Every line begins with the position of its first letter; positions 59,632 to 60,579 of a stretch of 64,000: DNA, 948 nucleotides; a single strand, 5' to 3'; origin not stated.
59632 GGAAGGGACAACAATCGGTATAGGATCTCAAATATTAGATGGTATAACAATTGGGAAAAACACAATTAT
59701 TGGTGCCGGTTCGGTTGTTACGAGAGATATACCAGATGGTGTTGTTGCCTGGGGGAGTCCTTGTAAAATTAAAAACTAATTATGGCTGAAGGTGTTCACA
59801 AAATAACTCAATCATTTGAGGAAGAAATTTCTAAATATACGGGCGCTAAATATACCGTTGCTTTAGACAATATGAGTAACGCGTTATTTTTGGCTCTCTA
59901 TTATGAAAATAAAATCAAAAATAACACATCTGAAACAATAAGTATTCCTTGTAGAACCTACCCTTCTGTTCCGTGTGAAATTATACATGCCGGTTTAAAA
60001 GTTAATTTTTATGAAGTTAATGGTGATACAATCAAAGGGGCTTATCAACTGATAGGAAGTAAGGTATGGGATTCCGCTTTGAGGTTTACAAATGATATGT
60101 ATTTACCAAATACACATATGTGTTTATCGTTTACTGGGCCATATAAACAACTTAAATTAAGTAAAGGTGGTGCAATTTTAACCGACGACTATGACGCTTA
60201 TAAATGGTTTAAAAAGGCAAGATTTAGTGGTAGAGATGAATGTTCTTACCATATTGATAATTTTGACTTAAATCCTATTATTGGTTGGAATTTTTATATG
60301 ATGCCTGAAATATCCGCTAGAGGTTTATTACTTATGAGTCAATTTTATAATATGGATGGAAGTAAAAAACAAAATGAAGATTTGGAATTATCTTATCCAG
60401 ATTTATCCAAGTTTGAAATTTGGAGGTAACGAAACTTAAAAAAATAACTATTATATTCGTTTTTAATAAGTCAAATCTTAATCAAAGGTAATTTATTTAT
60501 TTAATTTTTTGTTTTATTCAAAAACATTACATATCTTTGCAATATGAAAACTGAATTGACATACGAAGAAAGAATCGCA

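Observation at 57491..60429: Modification cluster containing a BKACE (DUF849) enzyme, a NeuD/PglD-like acetyltransferase, a short DegT-like protein and a GT-like protein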

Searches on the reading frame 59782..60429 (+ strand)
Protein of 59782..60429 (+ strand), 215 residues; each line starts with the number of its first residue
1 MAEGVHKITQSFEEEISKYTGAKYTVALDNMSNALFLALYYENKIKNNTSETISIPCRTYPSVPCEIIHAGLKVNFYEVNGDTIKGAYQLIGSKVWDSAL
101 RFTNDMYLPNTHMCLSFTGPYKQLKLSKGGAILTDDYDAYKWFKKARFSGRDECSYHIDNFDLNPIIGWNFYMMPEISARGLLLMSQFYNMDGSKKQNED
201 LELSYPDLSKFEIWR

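Call 3: search_protein_families(library=pfam, proteins=[window:59782-60429:+], max_evalue=0.01)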
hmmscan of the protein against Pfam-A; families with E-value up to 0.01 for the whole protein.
window:59782-60429:+ (215 aa): 1 family
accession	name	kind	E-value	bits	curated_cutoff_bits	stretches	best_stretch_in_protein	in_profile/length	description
PF01041.23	DegT_DnrJ_EryC1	-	3.6e-12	46.6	19.8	1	9-89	26-103/360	DegT/DnrJ/EryC1/StrS aminotransferase family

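Call 4: search_protein_families(library=phrogs, proteins=[window:59782-60429:+], max_evalue=0.01)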
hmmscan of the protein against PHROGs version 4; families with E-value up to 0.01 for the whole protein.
window:59782-60429:+ (215 aa): 1 family
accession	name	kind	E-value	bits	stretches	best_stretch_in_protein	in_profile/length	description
phrog_3139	-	other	6.5e-08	32.8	1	9-82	39-109/387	aminotransferase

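Call 5: search_protein_families(library=ncbifam, proteins=[window:59782-60429:+], max_evalue=0.01)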
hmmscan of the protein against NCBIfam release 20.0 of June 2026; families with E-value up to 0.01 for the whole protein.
window:59782-60429:+ (215 aa): 2 families
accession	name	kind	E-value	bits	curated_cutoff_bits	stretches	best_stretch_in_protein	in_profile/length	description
TIGR03588.1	PseC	equivalog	9.7e-08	31.3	423.5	1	8-84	31-104/380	UDP-4-amino-4,6-dideoxy-N-acetyl-beta-L-altrosamine transaminase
TIGR04181.1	NHT_00031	hypoth_equivalog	1.2e-06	27.7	420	1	9-82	32-102/359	LegC family aminotransferase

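Call 23: search_solved_structures(query=window:59782-60429:+, show_alignments=3, max_evalue=0.1)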
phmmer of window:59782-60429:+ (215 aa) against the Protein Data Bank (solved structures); distinct sequences matched with E-value up to 0.1: 11.
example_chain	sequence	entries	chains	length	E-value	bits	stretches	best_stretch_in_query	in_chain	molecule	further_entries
3gr9_A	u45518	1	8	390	0.0047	19.9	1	9-100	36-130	ColD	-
2r0t_A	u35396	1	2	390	0.0047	19.9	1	9-100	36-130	Pyridoxamine 5-phosphate-dependent dehydrase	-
7b0d_A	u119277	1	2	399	0.0066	19.4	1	10-85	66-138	Glutamine--scyllo-inositol transaminase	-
8vr5_A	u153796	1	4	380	0.0067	19.4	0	9-90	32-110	DegT/DnrJ/EryC1/StrS aminotransferase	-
8vr3_A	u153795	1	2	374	0.0069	19.4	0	9-90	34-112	DegT/DnrJ/EryC1/StrS aminotransferase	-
3b8x_A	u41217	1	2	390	0.0086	19.1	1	9-100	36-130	Pyridoxamine 5-phosphate-dependent dehydrase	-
2gms_A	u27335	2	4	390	0.009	19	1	9-100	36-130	Putative pyridoxamine 5-phosphate-dependent dehydrase, Wbdk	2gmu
7n63_A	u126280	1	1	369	0.0091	19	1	9-97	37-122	Putative aminotransferase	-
9bgp_A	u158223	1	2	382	0.015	18.3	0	11-64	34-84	aminotransferase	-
7b0m_AAA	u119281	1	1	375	0.068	16.1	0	9-83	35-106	Sugar aminotransferase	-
9bgr_A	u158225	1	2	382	0.088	15.8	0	11-64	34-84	aminotransferase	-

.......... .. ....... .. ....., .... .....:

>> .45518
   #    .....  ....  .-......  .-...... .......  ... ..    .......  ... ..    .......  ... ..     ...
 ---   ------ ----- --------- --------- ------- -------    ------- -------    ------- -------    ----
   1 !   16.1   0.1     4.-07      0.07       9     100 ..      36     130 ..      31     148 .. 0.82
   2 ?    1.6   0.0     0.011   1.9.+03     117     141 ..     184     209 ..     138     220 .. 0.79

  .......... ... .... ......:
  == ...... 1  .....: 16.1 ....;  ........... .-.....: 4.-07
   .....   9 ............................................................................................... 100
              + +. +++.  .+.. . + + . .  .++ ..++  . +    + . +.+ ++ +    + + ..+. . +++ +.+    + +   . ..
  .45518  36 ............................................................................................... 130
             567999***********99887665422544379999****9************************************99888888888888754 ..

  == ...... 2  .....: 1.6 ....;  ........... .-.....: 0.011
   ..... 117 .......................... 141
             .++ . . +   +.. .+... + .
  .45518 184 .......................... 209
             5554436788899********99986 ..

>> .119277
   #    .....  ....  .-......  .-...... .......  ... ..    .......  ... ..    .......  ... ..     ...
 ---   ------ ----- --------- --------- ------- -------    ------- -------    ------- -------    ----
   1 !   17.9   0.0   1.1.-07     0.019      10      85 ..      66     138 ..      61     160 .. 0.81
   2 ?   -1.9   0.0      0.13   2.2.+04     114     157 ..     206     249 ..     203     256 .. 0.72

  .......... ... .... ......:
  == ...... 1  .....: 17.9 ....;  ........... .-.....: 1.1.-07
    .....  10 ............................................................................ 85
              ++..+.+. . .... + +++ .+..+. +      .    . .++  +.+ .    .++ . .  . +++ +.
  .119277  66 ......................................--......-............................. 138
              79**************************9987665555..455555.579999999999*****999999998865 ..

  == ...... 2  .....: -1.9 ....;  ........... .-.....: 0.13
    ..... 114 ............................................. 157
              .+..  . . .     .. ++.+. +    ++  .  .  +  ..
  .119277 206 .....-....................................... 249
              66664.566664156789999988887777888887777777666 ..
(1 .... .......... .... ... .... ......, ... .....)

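Call 24: find_homologous_proteins(query=window:59782-60429:+)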
Query window:59782-60429:+ (215 aa): 7635 proteins with E <= 0.001 among 7702 candidates; the best 120 are listed.
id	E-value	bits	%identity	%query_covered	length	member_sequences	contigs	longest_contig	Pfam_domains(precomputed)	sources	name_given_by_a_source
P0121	3.7e-145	499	100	100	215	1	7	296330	PF01041.24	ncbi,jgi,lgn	jgi:dTDP-4-amino-4,6-dideoxygalactose transaminase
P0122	4.8e-144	496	99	100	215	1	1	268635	PF01041.24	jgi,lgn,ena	jgi:dTDP-4-amino-4,6-dideoxygalactose transaminase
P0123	2.1e-143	493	98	100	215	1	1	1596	PF01041.24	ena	-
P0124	3.4e-143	493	98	100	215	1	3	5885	PF01041.24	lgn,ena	-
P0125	7.7e-143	492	98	100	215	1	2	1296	PF01041.24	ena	-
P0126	8.5e-143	491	97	100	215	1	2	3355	PF01041.24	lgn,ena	-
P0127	8.5e-143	491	98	100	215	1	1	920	PF01041.24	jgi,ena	jgi:dTDP-4-amino-4,6-dideoxygalactose transaminase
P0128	1.0e-141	488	97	100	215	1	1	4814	PF01041.24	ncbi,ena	-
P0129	1.9e-140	484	96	100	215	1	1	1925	PF01041.24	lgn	-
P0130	1.1e-138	478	94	100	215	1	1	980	PF01041.24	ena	-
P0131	6.2e-138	476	94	100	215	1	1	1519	PF01041.24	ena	-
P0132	1.4e-135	468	94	100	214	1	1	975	PF01041.24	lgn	-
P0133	2.8e-135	467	93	100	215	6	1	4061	PF01041.24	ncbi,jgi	jgi:dTDP-4-amino-4,6-dideoxygalactose transaminase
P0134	4.1e-135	466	91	100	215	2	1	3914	PF01041.24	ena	-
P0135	6.8e-135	466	93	100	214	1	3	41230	PF01041.24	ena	-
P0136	3.6e-134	463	93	100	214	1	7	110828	PF01041.24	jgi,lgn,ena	jgi:dTDP-4-amino-4,6-dideoxygalactose transaminase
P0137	4.8e-134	463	93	100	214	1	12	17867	PF01041.24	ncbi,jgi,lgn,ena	jgi:dTDP-4-amino-4,6-dideoxygalactose transaminase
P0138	1.9e-133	461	93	100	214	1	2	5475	PF01041.24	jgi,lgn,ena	jgi:dTDP-4-amino-4,6-dideoxygalactose transaminase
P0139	1.9e-133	461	90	100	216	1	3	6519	PF01041.24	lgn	-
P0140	2.3e-133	461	92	100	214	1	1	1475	PF01041.24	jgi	jgi:dTDP-4-amino-4,6-dideoxygalactose transaminase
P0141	3.3e-133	460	92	100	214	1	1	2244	PF01041.24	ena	-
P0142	4.2e-133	460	91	100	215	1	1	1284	PF01041.24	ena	-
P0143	8.5e-133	459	92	100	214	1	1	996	PF01041.24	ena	-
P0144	9.5e-133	459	92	100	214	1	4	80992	PF01041.24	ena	-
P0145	1.2e-132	458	92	100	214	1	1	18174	PF01041.24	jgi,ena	jgi:dTDP-4-amino-4,6-dideoxygalactose transaminase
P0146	1.7e-132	458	91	100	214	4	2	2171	PF01041.24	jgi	-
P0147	3.1e-132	457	91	100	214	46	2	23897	PF01041.24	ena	-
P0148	8.9e-132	455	91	100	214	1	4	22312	PF01041.24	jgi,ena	jgi:dTDP-4-amino-4,6-dideoxygalactose transaminase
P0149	1.8e-130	451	90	100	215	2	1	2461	PF01041.24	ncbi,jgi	jgi:dTDP-4-amino-4,6-dideoxygalactose transaminase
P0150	9.5e-130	449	89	100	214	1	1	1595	PF01041.24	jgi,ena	-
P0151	3.6e-129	447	88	100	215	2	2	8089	PF01041.24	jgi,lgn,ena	jgi:dTDP-4-amino-4,6-dideoxygalactose transaminase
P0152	7.9e-129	446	88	100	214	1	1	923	PF01041.24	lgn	-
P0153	8.0e-129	446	88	100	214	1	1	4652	PF01041.24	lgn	-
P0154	1.6e-128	445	89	100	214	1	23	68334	PF01041.24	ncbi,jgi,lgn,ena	jgi:dTDP-4-amino-4,6-dideoxygalactose transaminase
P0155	4.2e-128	443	88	100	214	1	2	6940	PF01041.24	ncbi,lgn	-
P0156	5.8e-127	440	87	100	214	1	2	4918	PF01041.24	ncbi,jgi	jgi:dTDP-4-amino-4,6-dideoxygalactose transaminase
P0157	1.1e-126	439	87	100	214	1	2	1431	PF01041.24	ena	-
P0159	6.9e-117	407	79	100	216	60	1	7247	PF01041.24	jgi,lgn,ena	jgi:dTDP-4-amino-4,6-dideoxygalactose transaminase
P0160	7.9e-117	407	81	100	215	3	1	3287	PF01041.24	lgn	-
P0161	1.8e-115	402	79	100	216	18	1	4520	PF01041.24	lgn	-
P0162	6.7e-115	400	75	100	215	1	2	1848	PF01041.24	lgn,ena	-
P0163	7.0e-115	400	78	100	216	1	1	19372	PF01041.24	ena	-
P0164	9.9e-115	400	78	100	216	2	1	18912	PF01041.24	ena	-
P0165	1.8e-114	399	77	100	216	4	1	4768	PF01041.24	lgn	-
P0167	2.4e-113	395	77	100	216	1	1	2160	PF01041.24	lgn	-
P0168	2.5e-113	395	78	100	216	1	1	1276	PF01041.24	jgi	jgi:dTDP-4-amino-4,6-dideoxygalactose transaminase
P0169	2.8e-113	395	77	100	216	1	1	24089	PF01041.24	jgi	-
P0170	4.7e-113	394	76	100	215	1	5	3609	PF01041.24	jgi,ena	jgi:dTDP-4-amino-4,6-dideoxygalactose transaminase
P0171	1.7e-112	392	77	100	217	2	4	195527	PF01041.24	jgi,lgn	jgi:dTDP-4-amino-4,6-dideoxygalactose transaminase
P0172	1.8e-112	392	77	100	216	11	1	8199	PF01041.24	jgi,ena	jgi:dTDP-4-amino-4,6-dideoxygalactose transaminase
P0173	1.9e-112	392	76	100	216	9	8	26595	PF01041.24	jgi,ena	jgi:dTDP-4-amino-4,6-dideoxygalactose transaminase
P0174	4.6e-112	391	76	100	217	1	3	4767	PF01041.24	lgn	-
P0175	5.8e-112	391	76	100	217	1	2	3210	PF01041.24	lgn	-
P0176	6.2e-112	391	75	100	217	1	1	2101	PF01041.24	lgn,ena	-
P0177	1.9e-111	389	78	100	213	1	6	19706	PF01041.24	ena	-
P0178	5.9e-111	387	75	100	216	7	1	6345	PF01041.24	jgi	-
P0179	6.5e-111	387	75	100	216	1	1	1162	PF01041.24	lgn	-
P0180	1.1e-110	386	76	100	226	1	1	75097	PF01041.24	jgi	jgi:dTDP-4-amino-4,6-dideoxygalactose transaminase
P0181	1.2e-110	386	75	100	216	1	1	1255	PF01041.24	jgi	jgi:dTDP-4-amino-4,6-dideoxygalactose transaminase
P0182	1.3e-110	386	73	100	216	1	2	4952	PF01041.24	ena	-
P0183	1.6e-110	386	75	100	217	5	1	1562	PF01041.24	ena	-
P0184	2.9e-110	385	77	100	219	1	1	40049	PF01041.24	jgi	jgi:dTDP-4-amino-4,6-dideoxygalactose transaminase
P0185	7.6e-110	384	76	100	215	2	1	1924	PF01041.24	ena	-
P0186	8.6e-110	384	75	100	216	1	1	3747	PF01041.24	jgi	jgi:dTDP-4-amino-4,6-dideoxygalactose transaminase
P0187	8.6e-110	384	74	100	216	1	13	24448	PF01041.24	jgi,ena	jgi:dTDP-4-amino-4,6-dideoxygalactose transaminase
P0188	1.2e-109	383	76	100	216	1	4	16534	PF01041.24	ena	-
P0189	1.7e-109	383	75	100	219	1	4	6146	PF01041.24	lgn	-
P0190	2.7e-109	382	78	98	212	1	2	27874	PF01041.24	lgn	-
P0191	1.4e-108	380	78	100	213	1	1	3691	PF01041.24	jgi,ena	-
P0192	1.4e-108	380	75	100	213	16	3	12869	PF01041.24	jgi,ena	jgi:dTDP-4-amino-4,6-dideoxygalactose transaminase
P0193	1.7e-108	379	75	100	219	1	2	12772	PF01041.24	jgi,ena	jgi:dTDP-4-amino-4,6-dideoxygalactose transaminase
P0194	2.0e-108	379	74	100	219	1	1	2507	PF01041.24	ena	-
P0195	2.3e-108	379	75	100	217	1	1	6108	PF01041.24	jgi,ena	-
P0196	3.1e-108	379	75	100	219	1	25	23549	PF01041.24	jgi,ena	jgi:dTDP-4-amino-4,6-dideoxygalactose transaminase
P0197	3.1e-108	378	75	100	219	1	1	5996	PF01041.24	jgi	jgi:dTDP-4-amino-4,6-dideoxygalactose transaminase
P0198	6.8e-108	377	72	100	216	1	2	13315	PF01041.24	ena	-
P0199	7.5e-108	377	74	100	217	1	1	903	PF01041.24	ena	-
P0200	8.1e-108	377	75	100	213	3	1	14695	PF01041.24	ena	-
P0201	9.2e-108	377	77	100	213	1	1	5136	PF01041.24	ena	-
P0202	1.2e-107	377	72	100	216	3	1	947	PF01041.24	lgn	-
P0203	1.8e-107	376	74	100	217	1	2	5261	PF01041.24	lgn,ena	-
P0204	2.3e-107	376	76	100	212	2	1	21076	PF01041.24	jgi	jgi:dTDP-4-amino-4,6-dideoxygalactose transaminase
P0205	2.8e-107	375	76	100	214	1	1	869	PF01041.24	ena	-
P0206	3.2e-107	375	73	100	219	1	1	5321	PF01041.24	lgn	-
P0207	3.2e-107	375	73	100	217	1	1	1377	PF01041.24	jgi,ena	jgi:dTDP-4-amino-4,6-dideoxygalactose transaminase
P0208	3.3e-107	375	73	100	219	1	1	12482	PF01041.24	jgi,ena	jgi:dTDP-4-amino-4,6-dideoxygalactose transaminase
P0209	3.9e-107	375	74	100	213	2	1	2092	PF01041.24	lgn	-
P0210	4.0e-107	375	73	100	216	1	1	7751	PF01041.24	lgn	-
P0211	4.1e-107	375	74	100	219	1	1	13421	PF01041.24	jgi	jgi:dTDP-4-amino-4,6-dideoxygalactose transaminase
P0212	4.6e-107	375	75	100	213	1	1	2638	PF01041.24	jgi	jgi:dTDP-4-amino-4,6-dideoxygalactose transaminase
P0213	4.9e-107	375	75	100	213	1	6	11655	PF01041.24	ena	-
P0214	8.6e-107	374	73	100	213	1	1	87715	PF01041.24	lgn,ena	-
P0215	8.7e-107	374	75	100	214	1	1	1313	PF01041.24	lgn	-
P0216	1.2e-106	373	75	100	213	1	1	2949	PF01041.24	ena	-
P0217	1.2e-106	373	74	100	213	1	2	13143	PF01041.24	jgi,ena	jgi:dTDP-4-amino-4,6-dideoxygalactose transaminase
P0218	1.4e-106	373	75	100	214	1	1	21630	PF01041.24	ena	-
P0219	1.7e-106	373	77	100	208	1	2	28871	PF01041.24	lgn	-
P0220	1.8e-106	373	76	100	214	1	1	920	PF01041.24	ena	-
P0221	1.9e-106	373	74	100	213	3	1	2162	PF01041.24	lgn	-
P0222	1.9e-106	373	74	100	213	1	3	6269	PF01041.24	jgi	jgi:dTDP-4-amino-4,6-dideoxygalactose transaminase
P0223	2.1e-106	373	75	100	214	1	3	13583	PF01041.24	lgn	-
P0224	2.1e-106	373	74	100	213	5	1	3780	PF01041.24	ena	-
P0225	2.2e-106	372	77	100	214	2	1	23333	PF01041.24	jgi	-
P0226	2.6e-106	372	75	100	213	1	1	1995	PF01041.24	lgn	-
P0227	3.3e-106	372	74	100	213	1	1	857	PF01041.24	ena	-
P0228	3.3e-106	372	74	100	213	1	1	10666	PF01041.24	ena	-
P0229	3.4e-106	372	75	100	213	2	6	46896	PF01041.24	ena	-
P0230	3.6e-106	372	76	100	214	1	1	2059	PF01041.24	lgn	-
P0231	3.8e-106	372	75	100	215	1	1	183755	PF01041.24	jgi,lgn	-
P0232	3.8e-106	372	75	99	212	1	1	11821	PF01041.24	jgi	jgi:dTDP-4-amino-4,6-dideoxygalactose transaminase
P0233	3.8e-106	372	74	100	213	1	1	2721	PF01041.24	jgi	jgi:dTDP-4-amino-4,6-dideoxygalactose transaminase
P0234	3.8e-106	372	74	100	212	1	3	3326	PF01041.24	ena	-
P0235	3.8e-106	372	77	100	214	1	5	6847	PF01041.24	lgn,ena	-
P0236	3.9e-106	372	74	100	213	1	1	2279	PF01041.24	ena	-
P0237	3.9e-106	372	75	100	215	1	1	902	PF01041.24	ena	-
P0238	4.1e-106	372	77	100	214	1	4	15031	PF01041.24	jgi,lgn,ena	jgi:dTDP-4-amino-4,6-dideoxygalactose transaminase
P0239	4.2e-106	372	75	100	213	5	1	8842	PF01041.24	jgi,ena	-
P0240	4.4e-106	371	73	100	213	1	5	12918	PF01041.24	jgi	jgi:dTDP-4-amino-4,6-dideoxygalactose transaminase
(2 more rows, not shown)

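Call 37: predict_structure(alignment_id=A1)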
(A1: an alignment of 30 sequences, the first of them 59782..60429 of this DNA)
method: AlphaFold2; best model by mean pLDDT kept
length: 215 residues; sequences in the alignment: 30
mean_pLDDT: 83.0   pTM: 0.82
mean pLDDT of the five models: 83.0, 69.5, 67.4, 59.0, 50.9
residues with pLDDT >= 90: 108; 70-90: 64; 50-70: 19; < 50: 24
segments of 3 or more residues with pLDDT < 50: 1-3, 149-169
pLDDT, mean of each block of 10 residues (from residue 1): 68 94 92 92 95 95 90 93 93 95 93 85 68 96 75 41 44 75 89 91 88 66
secondary structure, 60 per line:
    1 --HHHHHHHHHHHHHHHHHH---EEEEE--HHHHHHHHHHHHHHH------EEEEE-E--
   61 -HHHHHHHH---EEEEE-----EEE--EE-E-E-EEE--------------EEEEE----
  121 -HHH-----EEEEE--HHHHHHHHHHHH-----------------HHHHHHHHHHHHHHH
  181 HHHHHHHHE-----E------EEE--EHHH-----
elements in order: H3-20 E24-28 H31-45 E52-56 H62-69 E73-77 E83-85 E95-97 E112-116 E130-134 H137-148 H166-188 E202-204

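Call 41: fold_search(model_id=the predicted structure, library=pdb)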
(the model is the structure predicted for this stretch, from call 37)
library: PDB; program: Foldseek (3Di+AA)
matches with E <= 10: 1503; with E <= 0.001: 128
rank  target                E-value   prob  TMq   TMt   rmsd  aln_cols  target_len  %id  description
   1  7b0d_A                4.3e-06  1.00  0.56  0.34   5.7       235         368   17  Sugar transaminase from Archaeoglobus veneficus (released 2021-12-01)
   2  8e75                  4.8e-06  1.00  0.52  0.33   6.2       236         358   17  Crystal structure of Pcryo_0616, the aminotransferase required to synthesize UDP-N-acetyl-3-amino-D-glucosaminuronic aci (released 2022-11-23)
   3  3ju7_A                5.1e-06  1.00  0.57  0.35   5.3       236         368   15  Crystal structure of Putative PLP-dependent aminotransferase (NP_978343.1) from Bacillus cereus ATCC 10987 at 2.19 A r (released 2009-11-10)
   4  3bn1_C                6.5e-06  1.00  0.55  0.34   7.1       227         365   17  Crystal structure of GDP-perosamine synthase (released 2008-03-18)
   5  2gms_B                6.5e-06  1.00  0.51  0.31   8.2       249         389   15  E coli GDP-4-keto-6-deoxy-D-mannose-3-dehydratase with bound hydrated PLP (released 2006-09-05)
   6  3dr4_B                7.3e-06  1.00  0.54  0.34   6.8       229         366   16  GDP-perosamine synthase K186A mutant from Caulobacter crescentus with bound sugar ligand (released 2008-10-14)
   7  3b8x_A                8.3e-06  1.00  0.53  0.31   8.0       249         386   15  Crystal structure of GDP-4-keto-6-deoxymannose-3-dehydratase (ColD) H188N mutant with bound GDP-perosamine (released 2007-11-27)
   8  3b8x_B                9.3e-06  1.00  0.55  0.33   7.3       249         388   14  Crystal structure of GDP-4-keto-6-deoxymannose-3-dehydratase (ColD) H188N mutant with bound GDP-perosamine (released 2007-11-27)
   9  7n63                  1.1e-05  1.00  0.53  0.33   6.3       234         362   18  X-ray structure of HCAN_0200, an aminotransferase from Helicobacter canadensis in complex with its external aldimine (released 2021-06-23)
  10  3nu8_A                1.4e-05  1.00  0.54  0.35   5.7       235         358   16  WbpE, an Aminotransferase from Pseudomonas aeruginosa Involved in O-antigen Assembly in Complex with the Internal Aldi (released 2010-07-28)
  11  4qgr_A                1.6e-05  1.00  0.53  0.32   6.1       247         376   12  Crystal structure of a DegT DnrJ EryC1 StrS aminotransferase from Brucella abortus (released 2014-06-18)
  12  3gr9_A                1.8e-05  1.00  0.53  0.32   7.7       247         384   14  Crystal structure of ColD H188K S187N (released 2009-06-16)
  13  3nyu_B                1.9e-05  1.00  0.48  0.30   6.1       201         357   16  X-ray crystal structure of the Wbpe (WlbE) aminotransferase from pseudomonas aeruginosa as the PLP internal aldimine a (released 2010-07-28)
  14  3frk_A                2.0e-05  1.00  0.56  0.35   5.8       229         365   18  X-ray structure of QdtB from T. thermosaccharolyticum in complex with a PLP:TDP-3-aminoquinovose aldimine (released 2009-02-17)
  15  2fni_A                2.0e-05  1.00  0.55  0.34   7.2       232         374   15  PseC aminotransferase involved in pseudoaminic acid biosynthesis (released 2006-01-24)
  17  3bn1_D                2.3e-05  1.00  0.57  0.36   6.2       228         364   17  Crystal structure of GDP-perosamine synthase (released 2008-03-18)
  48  3bn1_A                6.0e-05  1.00  0.53  0.33   7.1       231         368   16  Crystal structure of GDP-perosamine synthase (released 2008-03-18)
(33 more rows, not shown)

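Call 89: search_dna_similar(query=window:59782-60429:+, collection=phages, mode=protein, max_rows=40, max_evalue=0.00001)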
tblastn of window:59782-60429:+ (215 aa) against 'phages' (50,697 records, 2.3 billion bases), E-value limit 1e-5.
Records with a match: 7; places in all: 7; records where one place covers at least 80% of the query: 7.
Best place of each record, by identity: 60-80% 5; <60% 2.
By first word of the organism name: Flavobacterium 4; uncultured 2; Synechococcus 1.
By host as written in the record: Flavobacterium sp. LMO8 4; - 2; Synechococcus sp. WH7803 1.
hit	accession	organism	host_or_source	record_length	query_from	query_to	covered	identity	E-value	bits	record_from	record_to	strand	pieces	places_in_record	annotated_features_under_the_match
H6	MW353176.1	Flavobacterium phage vB_FspM_immuto_3-5A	Flavobacterium sp. LMO8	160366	1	214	100%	70.7%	2e-97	315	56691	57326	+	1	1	dTDP-4-amino-4,6-dideoxygalactose transaminase | GDP-mannose-dependent mannosyltransferase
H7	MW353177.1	Flavobacterium phage vB_FspM_immuto_13-6C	Flavobacterium sp. LMO8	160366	1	214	100%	70.7%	2e-97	315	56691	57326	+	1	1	dTDP-4-amino-4,6-dideoxygalactose transaminase | GDP-mannose-dependent mannosyltransferase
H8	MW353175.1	Flavobacterium phage vB_FspM_immuto_2-6A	Flavobacterium sp. LMO8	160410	1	214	100%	70.7%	2e-97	315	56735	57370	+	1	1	dTDP-4-amino-4,6-dideoxygalactose transaminase | GDP-mannose-dependent mannosyltransferase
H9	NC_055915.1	Flavobacterium phage vB_FspM_immuto_2-6A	Flavobacterium sp. LMO8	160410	1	214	100%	70.7%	2e-97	315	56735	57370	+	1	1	dTDP-4-amino-4,6-dideoxygalactose transaminase | GDP-mannose-dependent mannosyltransferase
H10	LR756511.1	uncultured phage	metagenomic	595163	1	214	100%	64.0%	8e-81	267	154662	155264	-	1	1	record has no annotation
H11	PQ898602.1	Synechococcus phage S-SCSM2R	Synechococcus sp. WH7803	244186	8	215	97%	31.1%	2e-20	94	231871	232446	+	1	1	3-amino-5-hydroxybenzoic acid synthase | radical SAM superfamily maturase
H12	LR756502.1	uncultured phage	metagenomic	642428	12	215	95%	30.4%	3e-14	77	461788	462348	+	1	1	record has no annotation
